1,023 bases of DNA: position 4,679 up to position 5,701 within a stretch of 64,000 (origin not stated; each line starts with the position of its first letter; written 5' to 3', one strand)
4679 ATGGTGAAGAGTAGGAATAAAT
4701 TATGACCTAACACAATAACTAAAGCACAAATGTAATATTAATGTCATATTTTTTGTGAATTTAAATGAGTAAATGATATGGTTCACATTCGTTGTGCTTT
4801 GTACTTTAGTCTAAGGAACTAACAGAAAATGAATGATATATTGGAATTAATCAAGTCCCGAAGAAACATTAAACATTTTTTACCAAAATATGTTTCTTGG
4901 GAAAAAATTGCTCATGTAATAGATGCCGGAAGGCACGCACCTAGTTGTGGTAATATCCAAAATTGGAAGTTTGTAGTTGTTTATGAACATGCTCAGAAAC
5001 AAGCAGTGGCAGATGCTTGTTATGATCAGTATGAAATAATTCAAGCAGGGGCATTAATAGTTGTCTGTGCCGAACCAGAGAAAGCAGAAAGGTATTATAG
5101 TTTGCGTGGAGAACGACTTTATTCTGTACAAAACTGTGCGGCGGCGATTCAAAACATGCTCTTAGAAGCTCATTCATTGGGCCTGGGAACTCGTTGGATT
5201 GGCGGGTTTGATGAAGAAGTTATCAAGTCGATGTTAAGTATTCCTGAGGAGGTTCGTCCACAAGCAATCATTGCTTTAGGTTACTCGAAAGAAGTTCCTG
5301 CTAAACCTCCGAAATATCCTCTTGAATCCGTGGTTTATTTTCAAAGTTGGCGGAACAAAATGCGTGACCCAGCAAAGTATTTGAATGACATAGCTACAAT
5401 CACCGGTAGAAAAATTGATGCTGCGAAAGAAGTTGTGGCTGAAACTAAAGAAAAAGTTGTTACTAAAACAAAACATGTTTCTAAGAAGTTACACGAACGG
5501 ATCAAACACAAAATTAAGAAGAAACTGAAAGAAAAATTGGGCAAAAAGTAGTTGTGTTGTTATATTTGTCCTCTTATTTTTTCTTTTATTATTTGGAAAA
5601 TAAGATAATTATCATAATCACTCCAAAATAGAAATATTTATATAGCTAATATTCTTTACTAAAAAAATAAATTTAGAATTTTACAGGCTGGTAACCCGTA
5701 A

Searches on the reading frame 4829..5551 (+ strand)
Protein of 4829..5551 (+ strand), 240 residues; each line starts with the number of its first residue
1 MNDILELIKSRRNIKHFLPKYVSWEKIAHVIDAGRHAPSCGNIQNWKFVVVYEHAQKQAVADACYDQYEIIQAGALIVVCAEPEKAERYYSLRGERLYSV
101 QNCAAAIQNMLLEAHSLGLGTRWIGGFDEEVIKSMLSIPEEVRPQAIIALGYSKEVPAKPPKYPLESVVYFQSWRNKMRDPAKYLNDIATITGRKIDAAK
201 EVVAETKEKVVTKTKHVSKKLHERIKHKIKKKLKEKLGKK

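Call 30: search_protein_families(library=pfam, proteins=[window:4829-5551:+], max_evalue=0.00001)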
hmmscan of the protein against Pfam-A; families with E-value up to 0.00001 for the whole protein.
window:4829-5551:+ (240 aa): 2 families
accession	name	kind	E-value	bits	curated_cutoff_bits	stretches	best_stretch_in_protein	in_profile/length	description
PF00881.29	Nitroreductase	-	4.2e-32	112.1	23.5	1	8-152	1-167/167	Nitroreductase family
PF14512.11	TM1586_NiRdase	-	6.5e-11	42.7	27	0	102-173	83-153/215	Putative TM nitroreductase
